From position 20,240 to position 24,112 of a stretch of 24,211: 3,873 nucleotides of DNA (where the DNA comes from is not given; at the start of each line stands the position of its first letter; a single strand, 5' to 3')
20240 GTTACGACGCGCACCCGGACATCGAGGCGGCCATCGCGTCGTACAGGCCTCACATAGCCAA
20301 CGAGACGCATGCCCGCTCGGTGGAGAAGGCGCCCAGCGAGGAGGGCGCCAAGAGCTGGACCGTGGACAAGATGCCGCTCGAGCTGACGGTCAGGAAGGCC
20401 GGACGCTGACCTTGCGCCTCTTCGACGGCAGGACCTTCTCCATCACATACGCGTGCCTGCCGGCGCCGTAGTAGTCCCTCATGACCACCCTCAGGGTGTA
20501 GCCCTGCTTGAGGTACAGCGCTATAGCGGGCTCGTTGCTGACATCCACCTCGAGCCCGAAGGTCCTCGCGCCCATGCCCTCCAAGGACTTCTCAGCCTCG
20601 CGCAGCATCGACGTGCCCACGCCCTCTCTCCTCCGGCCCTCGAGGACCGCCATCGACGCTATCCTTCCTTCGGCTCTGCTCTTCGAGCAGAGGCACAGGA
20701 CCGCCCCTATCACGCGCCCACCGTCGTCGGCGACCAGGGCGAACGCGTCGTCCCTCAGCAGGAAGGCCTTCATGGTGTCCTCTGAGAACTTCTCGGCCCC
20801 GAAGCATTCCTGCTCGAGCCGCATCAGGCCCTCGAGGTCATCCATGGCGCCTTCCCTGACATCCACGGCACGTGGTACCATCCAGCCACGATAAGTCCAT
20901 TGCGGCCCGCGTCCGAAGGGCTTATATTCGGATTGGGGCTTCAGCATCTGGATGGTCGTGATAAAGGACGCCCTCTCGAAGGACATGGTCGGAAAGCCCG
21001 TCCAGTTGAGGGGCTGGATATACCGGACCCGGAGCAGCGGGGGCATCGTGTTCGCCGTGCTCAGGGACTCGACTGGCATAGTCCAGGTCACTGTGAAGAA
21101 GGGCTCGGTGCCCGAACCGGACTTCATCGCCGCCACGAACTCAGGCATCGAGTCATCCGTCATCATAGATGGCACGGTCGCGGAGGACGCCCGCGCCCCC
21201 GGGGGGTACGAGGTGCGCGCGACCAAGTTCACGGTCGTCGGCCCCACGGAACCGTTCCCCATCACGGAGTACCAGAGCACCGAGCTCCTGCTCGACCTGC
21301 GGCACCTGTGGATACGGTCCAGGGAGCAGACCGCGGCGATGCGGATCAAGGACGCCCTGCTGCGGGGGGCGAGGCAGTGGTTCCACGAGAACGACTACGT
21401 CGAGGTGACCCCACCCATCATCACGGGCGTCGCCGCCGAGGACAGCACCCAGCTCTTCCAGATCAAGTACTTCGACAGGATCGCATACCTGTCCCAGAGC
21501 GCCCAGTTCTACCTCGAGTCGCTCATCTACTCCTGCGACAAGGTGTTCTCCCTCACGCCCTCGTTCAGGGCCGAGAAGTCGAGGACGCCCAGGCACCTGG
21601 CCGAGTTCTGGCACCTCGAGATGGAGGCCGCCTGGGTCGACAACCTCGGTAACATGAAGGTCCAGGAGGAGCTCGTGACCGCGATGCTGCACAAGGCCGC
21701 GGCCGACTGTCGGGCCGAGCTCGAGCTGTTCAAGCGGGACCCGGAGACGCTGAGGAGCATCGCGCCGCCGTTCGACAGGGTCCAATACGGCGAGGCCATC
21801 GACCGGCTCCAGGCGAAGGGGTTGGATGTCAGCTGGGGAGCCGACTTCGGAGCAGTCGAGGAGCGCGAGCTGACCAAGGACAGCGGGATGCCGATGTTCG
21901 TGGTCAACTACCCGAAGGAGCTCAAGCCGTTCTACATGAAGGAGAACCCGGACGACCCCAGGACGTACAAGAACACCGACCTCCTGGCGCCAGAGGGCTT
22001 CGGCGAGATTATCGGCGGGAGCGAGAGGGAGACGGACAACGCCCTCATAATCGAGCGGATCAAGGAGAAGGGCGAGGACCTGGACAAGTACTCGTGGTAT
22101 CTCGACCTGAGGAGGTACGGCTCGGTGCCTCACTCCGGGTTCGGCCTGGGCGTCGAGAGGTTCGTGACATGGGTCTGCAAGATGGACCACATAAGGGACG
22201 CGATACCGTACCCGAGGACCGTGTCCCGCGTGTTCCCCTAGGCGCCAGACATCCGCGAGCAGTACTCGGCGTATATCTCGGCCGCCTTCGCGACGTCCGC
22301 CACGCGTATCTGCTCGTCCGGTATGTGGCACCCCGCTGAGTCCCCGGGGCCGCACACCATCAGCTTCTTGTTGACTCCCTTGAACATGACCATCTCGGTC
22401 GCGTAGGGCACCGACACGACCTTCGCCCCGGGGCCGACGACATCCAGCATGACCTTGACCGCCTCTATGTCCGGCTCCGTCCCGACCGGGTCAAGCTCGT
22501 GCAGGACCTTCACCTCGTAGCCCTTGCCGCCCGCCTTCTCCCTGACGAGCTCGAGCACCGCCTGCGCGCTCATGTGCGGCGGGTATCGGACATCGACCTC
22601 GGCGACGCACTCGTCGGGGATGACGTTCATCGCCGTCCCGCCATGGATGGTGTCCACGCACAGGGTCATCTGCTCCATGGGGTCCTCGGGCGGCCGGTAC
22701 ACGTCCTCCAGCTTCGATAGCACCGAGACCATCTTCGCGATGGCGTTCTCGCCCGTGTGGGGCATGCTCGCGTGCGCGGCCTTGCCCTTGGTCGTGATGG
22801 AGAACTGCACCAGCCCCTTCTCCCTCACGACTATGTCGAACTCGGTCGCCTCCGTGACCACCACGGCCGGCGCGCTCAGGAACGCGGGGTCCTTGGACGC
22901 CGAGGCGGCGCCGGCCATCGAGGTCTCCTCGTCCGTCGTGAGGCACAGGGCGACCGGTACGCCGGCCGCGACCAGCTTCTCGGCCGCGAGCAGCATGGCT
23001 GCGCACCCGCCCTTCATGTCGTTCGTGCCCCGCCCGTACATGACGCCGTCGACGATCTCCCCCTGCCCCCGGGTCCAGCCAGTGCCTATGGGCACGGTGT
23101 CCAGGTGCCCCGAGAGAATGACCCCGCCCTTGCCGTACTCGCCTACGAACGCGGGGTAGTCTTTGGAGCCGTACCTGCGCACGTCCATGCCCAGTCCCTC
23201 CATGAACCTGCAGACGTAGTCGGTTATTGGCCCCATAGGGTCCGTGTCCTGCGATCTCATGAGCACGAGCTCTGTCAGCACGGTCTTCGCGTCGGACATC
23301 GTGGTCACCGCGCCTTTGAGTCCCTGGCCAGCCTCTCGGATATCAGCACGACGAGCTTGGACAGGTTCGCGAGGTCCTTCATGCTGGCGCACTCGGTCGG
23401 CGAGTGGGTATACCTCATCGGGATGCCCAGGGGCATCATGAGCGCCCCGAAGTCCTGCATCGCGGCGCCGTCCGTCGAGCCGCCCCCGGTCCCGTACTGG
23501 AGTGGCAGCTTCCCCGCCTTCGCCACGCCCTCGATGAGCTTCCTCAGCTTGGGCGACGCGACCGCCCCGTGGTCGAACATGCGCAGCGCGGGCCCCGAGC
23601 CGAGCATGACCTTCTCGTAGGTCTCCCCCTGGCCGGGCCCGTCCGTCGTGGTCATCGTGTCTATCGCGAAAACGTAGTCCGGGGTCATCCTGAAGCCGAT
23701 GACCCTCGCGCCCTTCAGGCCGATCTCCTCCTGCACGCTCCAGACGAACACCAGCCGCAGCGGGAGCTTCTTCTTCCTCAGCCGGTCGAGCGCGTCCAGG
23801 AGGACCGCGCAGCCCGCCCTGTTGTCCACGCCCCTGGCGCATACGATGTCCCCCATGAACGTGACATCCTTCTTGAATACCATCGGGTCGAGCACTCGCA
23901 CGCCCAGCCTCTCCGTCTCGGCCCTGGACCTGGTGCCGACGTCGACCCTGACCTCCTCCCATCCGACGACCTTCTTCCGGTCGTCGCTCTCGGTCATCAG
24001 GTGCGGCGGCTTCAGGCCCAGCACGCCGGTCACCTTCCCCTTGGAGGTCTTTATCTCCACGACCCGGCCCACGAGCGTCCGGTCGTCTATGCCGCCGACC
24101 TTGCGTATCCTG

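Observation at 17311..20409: Full-length IleRS paralogue with both ATP-binding signatures destroyed: candidate pseudo-synthetase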

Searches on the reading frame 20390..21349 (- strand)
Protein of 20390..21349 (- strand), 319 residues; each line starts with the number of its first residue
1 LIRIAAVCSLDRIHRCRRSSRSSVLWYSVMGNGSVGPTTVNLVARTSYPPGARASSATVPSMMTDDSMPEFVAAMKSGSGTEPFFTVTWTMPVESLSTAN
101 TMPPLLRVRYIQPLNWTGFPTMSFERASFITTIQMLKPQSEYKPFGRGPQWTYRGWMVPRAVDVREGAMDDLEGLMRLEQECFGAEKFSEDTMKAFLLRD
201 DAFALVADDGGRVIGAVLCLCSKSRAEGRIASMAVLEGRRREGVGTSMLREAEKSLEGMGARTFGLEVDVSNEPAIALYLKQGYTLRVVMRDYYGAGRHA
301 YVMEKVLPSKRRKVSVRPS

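Call 21: search_protein_families(library=pfam, proteins=[window:20390-21349:-], max_evalue=0.01)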
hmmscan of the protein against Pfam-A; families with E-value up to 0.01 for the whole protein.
window:20390-21349:- (319 aa): 5 families
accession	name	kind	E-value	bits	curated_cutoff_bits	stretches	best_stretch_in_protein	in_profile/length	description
PF00583.31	Acetyltransf_1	-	6.9e-16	59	20.7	1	174-284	3-116/116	Acetyltransferase (GNAT) family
PF13508.13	Acetyltransf_7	-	7.9e-11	42.6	27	1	203-285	4-83/84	Acetyltransferase (GNAT) domain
PF13673.13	Acetyltransf_10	-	4e-08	33.7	23.6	1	181-285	11-108/128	Acetyltransferase (GNAT) domain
PF08445.16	FR47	-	0.0003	21.2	22.1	1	226-287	20-80/86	FR47-like protein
PF13527.13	Acetyltransf_9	-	0.007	16.8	25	0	164-262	2-107/127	Acetyltransferase (GNAT) domain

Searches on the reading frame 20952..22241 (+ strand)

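Call 21: search_protein_families(library=pfam, proteins=[window:20952-22241:+], max_evalue=0.01)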
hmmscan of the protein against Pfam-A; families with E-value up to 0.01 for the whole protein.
window:20952-22241:+ (429 aa): 2 families
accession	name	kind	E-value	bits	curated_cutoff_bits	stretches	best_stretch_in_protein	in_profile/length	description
PF00152.25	tRNA-synt_2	-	1.6e-71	241.3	25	1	110-423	2-307/308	tRNA synthetases class II (D, K and N)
PF01336.31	tRNA_anti-codon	-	6.8e-14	52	27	1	17-96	1-75/75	OB-fold nucleic acid binding domain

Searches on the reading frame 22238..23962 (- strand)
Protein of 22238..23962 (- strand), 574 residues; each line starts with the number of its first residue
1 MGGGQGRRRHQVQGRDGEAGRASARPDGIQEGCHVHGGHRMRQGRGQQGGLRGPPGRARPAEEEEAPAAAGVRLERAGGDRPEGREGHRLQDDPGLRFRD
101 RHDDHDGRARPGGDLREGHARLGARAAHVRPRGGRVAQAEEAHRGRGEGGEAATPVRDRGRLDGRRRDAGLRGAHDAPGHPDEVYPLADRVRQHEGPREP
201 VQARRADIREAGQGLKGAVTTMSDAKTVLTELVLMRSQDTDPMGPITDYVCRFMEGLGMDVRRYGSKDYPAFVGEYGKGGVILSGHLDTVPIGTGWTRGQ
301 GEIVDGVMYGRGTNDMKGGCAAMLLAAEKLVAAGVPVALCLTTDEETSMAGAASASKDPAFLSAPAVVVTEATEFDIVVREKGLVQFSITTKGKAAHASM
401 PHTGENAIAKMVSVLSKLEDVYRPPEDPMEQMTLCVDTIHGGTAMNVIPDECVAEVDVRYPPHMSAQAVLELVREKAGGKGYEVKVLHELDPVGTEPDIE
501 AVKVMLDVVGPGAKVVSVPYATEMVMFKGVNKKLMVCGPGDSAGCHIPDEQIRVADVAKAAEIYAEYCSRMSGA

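Call 21: search_protein_families(library=pfam, proteins=[window:22238-23962:-], max_evalue=0.01)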
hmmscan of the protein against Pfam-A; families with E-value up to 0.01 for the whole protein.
window:22238-23962:- (574 aa): 3 families
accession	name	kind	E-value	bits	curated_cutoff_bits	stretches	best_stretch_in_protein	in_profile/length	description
PF01546.33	Peptidase_M20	-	1.2e-27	97.6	24.6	1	282-568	1-204/206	Peptidase family M20/M25/M40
PF07687.19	M20_dimer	-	2e-23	82.8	21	1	381-479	3-101/107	Peptidase dimerisation domain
PF04389.22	Peptidase_M28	-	2e-06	28.1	21.3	1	279-397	13-114/193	Peptidase family M28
